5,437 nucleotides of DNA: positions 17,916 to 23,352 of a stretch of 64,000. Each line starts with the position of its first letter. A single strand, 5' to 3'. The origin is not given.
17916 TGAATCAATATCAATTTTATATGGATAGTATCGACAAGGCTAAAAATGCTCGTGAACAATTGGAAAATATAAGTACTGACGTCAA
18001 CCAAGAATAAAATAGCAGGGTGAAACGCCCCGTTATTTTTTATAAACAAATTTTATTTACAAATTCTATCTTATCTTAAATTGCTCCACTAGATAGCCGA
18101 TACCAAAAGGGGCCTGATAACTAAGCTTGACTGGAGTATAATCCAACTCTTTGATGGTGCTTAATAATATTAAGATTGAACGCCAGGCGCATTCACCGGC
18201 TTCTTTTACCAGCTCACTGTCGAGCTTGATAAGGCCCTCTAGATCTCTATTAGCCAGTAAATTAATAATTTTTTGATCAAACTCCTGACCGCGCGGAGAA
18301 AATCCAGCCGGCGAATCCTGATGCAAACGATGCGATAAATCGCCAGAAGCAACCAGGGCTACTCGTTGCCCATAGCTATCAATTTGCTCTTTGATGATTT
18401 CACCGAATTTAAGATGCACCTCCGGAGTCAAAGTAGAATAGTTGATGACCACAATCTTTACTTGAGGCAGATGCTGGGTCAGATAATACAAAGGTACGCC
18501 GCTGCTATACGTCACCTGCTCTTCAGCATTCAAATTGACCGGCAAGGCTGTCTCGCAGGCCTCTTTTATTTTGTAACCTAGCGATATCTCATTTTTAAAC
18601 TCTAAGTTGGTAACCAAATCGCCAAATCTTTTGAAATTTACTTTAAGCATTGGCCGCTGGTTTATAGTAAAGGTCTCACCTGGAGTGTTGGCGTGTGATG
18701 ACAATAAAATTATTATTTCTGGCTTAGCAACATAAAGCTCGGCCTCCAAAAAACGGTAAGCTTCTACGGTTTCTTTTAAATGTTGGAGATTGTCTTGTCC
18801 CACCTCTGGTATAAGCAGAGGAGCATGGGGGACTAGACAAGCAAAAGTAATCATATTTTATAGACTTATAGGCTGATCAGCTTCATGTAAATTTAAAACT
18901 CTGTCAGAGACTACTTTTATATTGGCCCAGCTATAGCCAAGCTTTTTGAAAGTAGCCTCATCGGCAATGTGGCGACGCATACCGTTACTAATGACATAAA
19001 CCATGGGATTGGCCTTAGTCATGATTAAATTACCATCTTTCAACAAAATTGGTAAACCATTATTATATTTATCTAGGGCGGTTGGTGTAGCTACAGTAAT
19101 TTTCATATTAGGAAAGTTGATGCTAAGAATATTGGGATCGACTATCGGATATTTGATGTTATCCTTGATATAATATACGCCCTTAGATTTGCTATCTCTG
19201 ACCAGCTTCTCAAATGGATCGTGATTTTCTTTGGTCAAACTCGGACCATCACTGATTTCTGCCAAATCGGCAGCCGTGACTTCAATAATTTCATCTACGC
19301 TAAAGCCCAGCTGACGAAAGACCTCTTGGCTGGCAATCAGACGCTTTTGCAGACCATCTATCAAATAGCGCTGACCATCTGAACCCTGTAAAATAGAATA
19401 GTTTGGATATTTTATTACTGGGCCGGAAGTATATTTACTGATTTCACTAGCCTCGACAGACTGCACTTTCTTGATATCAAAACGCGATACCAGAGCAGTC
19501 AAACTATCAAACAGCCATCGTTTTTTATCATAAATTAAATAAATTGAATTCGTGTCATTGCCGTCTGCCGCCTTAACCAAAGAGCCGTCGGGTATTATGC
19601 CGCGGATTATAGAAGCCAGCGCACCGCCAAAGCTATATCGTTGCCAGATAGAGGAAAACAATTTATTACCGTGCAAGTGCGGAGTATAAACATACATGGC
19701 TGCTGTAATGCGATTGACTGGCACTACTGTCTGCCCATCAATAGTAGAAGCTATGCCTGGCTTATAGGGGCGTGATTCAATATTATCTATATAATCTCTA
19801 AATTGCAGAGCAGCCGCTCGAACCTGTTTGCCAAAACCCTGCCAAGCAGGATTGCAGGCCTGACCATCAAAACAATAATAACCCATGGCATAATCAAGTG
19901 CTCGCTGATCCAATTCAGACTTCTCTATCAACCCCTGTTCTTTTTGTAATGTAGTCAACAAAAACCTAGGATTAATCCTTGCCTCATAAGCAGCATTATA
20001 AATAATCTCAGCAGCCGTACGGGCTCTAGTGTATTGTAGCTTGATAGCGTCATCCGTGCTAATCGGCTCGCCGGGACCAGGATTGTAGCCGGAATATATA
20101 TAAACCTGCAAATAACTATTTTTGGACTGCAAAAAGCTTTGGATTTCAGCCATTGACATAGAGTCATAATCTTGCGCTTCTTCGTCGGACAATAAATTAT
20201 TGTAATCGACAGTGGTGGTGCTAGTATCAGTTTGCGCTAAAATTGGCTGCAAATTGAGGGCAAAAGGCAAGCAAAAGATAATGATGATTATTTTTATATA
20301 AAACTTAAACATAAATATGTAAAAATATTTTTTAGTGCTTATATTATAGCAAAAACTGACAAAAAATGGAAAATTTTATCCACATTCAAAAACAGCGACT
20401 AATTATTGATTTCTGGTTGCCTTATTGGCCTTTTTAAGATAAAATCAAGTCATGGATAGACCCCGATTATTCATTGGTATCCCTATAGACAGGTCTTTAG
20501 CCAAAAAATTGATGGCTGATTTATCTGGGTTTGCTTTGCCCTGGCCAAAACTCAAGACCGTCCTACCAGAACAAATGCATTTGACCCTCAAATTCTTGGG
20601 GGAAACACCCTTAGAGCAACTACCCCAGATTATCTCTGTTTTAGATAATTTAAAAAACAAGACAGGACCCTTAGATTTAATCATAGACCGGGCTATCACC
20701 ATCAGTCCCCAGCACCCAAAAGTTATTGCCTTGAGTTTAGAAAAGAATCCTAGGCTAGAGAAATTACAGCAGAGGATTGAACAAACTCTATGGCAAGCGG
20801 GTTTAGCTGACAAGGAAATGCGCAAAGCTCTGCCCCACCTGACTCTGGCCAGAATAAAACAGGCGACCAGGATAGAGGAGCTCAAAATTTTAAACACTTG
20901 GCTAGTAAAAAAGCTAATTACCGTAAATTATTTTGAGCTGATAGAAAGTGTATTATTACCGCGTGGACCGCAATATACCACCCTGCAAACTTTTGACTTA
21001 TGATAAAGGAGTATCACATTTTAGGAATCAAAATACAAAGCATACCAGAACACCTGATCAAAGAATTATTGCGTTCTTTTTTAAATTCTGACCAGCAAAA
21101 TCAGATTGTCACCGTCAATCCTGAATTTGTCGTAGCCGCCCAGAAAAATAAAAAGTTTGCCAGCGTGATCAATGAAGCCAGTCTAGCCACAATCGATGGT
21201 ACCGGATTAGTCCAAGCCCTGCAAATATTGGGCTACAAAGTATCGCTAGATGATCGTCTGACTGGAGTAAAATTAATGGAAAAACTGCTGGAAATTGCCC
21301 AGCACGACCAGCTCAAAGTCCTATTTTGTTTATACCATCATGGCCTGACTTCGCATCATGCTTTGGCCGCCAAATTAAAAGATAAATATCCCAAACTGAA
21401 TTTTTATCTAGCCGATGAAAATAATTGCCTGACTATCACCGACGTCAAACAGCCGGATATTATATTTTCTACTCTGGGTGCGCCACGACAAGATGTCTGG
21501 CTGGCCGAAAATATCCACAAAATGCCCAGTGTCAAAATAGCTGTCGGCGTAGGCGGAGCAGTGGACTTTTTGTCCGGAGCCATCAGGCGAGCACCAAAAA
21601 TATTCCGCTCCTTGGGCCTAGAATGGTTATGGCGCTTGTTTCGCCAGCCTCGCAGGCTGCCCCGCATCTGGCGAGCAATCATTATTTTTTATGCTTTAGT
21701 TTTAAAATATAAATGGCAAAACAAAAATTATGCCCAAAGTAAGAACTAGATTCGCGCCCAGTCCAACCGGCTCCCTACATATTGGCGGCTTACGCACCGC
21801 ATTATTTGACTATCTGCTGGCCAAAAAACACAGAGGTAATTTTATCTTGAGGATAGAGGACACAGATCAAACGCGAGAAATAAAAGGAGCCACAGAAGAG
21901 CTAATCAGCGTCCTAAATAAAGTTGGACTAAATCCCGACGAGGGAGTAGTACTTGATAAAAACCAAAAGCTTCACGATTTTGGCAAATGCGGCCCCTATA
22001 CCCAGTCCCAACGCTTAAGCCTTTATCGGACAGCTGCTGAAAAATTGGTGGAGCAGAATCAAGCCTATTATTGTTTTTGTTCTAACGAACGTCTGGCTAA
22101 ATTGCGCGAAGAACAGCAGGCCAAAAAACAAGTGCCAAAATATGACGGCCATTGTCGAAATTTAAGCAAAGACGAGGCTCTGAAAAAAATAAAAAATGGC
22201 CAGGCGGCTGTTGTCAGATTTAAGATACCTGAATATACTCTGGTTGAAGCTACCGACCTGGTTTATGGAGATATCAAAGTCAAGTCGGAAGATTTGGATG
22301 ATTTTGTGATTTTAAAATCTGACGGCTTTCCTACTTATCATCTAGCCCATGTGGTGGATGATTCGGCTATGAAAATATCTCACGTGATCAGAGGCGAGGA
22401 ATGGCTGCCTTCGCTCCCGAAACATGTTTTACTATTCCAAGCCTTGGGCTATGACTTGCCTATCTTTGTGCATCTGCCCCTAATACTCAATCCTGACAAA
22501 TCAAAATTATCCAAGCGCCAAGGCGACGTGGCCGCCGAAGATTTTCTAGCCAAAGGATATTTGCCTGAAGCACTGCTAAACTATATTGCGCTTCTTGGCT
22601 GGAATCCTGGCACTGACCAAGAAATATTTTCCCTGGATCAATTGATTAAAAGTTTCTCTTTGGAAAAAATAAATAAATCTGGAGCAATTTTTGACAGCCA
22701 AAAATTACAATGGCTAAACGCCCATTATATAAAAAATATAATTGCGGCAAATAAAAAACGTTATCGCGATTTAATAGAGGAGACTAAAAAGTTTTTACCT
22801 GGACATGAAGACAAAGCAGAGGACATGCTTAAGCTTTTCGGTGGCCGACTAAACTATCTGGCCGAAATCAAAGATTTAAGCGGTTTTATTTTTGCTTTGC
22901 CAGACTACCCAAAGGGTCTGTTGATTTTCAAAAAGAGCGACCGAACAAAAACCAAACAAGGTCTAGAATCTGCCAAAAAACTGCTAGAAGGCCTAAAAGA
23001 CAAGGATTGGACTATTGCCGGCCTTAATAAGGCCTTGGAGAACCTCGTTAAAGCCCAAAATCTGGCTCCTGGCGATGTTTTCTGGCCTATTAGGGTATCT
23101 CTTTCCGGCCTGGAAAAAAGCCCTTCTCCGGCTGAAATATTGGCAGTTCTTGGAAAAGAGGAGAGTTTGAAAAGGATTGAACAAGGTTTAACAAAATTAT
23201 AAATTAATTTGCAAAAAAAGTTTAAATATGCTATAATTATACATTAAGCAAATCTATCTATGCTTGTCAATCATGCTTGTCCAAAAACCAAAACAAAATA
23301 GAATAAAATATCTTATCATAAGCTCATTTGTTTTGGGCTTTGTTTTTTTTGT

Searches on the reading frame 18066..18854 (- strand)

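Call 76: search_protein_families(library=pfam, proteins=[window:18066-18854:-], max_evalue=0.0001)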
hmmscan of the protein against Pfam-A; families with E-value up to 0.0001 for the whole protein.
window:18066-18854:- (262 aa): 2 families
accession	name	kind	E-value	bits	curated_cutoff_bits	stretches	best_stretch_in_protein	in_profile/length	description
PF02900.23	LigB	-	2.5e-31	109.2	26.3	1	6-256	3-268/269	Catalytic LigB subunit of aromatic ring-opening dioxygenase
PF01875.22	Memo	-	1.5e-06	28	27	1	113-240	119-242/269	Memo-like protein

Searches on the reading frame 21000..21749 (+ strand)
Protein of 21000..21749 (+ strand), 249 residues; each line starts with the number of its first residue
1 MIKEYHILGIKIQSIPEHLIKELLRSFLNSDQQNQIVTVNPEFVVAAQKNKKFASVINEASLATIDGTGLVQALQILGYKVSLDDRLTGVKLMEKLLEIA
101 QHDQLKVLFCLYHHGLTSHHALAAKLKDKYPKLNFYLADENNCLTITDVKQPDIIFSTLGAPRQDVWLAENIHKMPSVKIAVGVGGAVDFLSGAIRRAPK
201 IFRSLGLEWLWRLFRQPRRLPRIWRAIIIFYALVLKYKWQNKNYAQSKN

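Call 76: search_protein_families(library=pfam, proteins=[window:21000-21749:+], max_evalue=0.0001)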
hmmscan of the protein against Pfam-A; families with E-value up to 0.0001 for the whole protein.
window:21000-21749:+ (249 aa): 1 family
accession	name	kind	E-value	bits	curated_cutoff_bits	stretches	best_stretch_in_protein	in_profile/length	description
PF03808.19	Glyco_tran_WecG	-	1e-35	123.5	27.4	1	60-222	1-166/168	Glycosyl transferase WecG/TagA/CpsF family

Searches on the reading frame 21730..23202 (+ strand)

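Call 76: search_protein_families(library=pfam, proteins=[window:21730-23202:+], max_evalue=0.0001)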
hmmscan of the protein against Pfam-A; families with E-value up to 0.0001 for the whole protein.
window:21730-23202:+ (490 aa): 2 families
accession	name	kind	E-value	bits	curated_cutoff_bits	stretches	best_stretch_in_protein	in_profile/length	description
PF00749.27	tRNA-synt_1c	-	1e-102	343.7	23.4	1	3-328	1-314/314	tRNA synthetases class I (E and Q), catalytic domain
PF19269.4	Anticodon_2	-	8.2e-27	94.8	23.6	1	348-487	2-141/141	Anticodon binding domain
